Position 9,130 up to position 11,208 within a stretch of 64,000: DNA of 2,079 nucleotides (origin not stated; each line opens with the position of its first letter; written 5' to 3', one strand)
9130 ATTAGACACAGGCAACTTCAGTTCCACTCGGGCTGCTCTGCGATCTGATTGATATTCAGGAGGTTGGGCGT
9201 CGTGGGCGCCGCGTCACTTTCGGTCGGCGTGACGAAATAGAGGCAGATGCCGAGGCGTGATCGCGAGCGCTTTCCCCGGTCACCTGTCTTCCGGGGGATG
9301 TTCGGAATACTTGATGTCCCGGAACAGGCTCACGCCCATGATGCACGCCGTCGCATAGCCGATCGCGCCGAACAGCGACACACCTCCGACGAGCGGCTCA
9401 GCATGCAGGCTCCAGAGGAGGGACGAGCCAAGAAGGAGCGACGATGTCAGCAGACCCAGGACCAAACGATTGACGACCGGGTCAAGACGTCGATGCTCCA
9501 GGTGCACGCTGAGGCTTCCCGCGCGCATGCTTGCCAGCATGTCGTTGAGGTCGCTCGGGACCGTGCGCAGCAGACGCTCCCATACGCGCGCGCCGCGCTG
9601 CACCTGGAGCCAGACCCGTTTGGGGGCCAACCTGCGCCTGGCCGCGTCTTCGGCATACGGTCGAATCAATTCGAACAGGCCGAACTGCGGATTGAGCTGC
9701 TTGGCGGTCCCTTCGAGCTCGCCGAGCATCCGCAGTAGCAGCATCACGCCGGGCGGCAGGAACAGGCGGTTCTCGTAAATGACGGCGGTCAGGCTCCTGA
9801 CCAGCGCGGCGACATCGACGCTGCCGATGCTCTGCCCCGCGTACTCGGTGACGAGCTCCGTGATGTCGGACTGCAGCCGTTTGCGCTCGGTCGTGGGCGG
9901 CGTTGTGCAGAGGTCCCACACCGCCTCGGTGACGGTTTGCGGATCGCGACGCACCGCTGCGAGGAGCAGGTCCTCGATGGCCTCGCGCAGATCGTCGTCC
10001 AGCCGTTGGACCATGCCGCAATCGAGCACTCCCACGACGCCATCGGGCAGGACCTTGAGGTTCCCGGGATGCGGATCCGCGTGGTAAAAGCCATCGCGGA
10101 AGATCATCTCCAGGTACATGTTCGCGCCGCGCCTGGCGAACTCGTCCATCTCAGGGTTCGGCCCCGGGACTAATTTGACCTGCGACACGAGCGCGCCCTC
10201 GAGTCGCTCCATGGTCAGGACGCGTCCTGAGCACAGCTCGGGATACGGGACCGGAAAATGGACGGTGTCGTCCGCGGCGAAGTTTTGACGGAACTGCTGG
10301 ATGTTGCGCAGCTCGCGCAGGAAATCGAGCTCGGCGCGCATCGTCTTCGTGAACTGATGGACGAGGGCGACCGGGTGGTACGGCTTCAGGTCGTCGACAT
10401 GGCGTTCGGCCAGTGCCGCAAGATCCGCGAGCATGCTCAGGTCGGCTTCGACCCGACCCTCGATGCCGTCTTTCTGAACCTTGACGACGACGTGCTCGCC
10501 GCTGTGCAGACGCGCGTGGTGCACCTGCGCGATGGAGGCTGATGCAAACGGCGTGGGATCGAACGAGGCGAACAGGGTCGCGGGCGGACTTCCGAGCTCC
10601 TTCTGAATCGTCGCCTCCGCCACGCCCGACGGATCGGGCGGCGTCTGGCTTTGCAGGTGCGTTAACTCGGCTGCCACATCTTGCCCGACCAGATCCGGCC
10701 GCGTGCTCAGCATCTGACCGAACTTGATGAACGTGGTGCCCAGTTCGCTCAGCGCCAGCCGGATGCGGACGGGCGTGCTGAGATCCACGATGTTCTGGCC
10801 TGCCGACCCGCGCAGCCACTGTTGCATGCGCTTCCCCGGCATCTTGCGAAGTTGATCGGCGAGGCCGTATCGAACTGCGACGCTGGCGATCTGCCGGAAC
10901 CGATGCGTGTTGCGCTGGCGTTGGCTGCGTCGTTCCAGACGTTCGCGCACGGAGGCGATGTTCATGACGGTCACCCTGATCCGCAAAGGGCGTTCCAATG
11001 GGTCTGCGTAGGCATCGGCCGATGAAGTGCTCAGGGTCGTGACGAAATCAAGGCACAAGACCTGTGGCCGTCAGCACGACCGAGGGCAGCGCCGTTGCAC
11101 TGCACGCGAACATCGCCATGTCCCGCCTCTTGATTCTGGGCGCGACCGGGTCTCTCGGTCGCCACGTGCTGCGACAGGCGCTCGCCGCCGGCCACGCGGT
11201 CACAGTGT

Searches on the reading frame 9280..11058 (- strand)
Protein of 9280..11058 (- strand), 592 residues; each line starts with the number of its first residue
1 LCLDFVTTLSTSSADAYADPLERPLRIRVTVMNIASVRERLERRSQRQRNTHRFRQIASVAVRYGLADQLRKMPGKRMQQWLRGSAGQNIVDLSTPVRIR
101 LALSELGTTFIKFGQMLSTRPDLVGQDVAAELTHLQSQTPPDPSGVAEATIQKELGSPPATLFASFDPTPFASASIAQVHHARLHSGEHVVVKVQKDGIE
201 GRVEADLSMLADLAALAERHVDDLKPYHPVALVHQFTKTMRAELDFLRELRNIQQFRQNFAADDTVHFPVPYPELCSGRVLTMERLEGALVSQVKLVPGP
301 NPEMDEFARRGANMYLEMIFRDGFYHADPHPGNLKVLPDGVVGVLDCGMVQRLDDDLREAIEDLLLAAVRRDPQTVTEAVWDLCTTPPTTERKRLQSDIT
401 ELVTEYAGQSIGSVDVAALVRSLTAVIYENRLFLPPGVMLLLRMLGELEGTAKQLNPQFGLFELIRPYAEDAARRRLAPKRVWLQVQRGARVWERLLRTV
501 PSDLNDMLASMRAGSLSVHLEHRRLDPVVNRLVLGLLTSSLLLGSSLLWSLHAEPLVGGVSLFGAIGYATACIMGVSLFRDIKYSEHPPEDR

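Call 16: search_protein_families(library=pfam, proteins=[window:9280-11058:-], max_evalue=0.01)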
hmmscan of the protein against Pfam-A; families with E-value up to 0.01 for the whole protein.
window:9280-11058:- (592 aa): 2 families
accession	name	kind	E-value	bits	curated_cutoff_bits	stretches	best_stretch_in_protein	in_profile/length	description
PF03109.22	ABC1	-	5.8e-69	232.4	22.9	1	135-379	2-243/244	ABC1 atypical kinase-like domain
PF01636.29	APH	-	0.00051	20.3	23.2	0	319-350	165-197/239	Phosphotransferase enzyme family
